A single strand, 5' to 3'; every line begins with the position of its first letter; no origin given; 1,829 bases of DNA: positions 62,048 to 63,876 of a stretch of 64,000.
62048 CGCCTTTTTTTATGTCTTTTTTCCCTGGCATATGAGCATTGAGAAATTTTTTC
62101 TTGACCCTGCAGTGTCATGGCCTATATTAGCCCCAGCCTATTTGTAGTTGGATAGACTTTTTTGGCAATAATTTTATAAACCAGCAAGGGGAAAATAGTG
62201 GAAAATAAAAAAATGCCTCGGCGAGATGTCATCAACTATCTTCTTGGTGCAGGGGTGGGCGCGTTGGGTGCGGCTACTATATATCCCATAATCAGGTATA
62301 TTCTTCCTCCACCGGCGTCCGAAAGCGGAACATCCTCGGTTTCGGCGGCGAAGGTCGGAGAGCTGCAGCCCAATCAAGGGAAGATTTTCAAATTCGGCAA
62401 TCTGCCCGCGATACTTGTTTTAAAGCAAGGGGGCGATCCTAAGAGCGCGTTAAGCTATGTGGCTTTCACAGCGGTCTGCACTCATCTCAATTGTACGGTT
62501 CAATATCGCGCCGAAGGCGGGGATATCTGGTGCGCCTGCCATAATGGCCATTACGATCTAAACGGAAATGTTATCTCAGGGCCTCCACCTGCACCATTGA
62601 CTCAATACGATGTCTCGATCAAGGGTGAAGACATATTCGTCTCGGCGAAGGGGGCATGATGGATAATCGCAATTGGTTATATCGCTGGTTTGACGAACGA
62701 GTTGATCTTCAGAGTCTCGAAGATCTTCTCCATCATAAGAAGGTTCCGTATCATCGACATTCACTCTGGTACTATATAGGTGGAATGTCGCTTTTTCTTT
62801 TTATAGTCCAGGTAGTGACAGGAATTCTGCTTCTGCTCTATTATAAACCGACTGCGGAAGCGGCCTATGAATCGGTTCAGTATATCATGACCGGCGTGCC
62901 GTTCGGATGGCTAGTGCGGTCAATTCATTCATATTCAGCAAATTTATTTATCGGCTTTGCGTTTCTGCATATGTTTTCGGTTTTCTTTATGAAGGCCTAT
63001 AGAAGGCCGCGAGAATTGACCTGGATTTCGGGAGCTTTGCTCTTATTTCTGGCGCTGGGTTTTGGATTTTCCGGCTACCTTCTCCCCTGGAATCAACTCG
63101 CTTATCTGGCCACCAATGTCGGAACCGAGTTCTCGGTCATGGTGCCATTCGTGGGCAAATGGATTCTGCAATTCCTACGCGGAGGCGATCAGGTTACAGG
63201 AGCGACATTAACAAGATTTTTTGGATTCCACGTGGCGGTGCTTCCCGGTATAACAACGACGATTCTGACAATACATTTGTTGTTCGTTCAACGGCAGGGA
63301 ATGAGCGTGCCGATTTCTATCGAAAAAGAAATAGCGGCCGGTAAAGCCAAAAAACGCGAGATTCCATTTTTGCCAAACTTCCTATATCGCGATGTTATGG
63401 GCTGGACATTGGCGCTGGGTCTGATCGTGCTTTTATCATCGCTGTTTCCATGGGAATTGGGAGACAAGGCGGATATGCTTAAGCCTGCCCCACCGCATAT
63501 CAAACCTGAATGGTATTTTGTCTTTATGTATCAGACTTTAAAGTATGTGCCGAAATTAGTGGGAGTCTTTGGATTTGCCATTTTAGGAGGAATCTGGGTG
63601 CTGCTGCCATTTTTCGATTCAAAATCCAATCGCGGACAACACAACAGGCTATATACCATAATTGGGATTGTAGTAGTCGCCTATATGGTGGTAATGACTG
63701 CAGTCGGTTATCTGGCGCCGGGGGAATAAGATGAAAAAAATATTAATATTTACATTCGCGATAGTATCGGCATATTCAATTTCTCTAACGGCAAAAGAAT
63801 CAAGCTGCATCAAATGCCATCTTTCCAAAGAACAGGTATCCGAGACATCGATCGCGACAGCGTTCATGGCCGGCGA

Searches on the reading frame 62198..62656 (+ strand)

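Call 29: search_protein_families(library=pfam, proteins=[window:62198-62656:+], max_evalue=0.01)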
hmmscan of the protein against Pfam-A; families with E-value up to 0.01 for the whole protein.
window:62198-62656:+ (153 aa): 2 families
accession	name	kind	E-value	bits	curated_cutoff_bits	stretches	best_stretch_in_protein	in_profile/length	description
PF00355.32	Rieske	-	9.3e-10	38.7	20.3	1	49-137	4-87/88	Rieske [2Fe-2S] domain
PF25471.1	TM_PetC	-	1.8e-07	31.2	37.1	1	6-45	7-46/48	Iron-sulfur subunit PetC transmembrane anchor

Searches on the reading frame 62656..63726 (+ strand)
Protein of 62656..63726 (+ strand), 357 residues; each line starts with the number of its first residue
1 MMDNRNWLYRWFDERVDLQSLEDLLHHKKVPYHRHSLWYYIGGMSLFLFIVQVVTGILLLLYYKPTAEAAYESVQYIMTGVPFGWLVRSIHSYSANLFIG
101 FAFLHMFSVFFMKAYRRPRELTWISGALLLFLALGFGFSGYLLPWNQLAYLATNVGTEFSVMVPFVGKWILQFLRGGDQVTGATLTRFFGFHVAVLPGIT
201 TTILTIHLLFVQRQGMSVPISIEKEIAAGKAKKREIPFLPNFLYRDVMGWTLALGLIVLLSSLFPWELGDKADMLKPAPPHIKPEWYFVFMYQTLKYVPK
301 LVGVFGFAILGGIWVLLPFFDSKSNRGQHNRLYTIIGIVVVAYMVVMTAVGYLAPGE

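Call 29: search_protein_families(library=pfam, proteins=[window:62656-63726:+], max_evalue=0.01)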
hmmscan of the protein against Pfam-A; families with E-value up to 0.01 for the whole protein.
window:62656-63726:+ (357 aa): 6 families
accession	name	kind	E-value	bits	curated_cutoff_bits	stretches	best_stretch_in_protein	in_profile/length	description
PF00033.24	Cytochrome_B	-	7.1e-49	166.7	27.2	1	36-215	11-189/189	Cytochrome b/b6/petB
PF13631.11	Cytochrom_B_N_2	-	1e-42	146.4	27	1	97-268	2-166/169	Cytochrome b(N-terminal)/b6/petB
PF00032.22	Cytochrom_B_C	-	2.1e-13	50.8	20.7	1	278-354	7-85/102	Cytochrome b(C-terminal)/b6/petD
PF14358.11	DUF4405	-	3.4e-05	24.7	26.7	1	44-107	5-63/66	Domain of unknown function (DUF4405)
PF01292.26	Ni_hydr_CYTB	-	0.00028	21.2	30.1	1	20-118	83-171/179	Prokaryotic cytochrome b561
PF13074.11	DUF3938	-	0.002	19.1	25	0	54-112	21-78/98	Protein of unknown function (DUF3938)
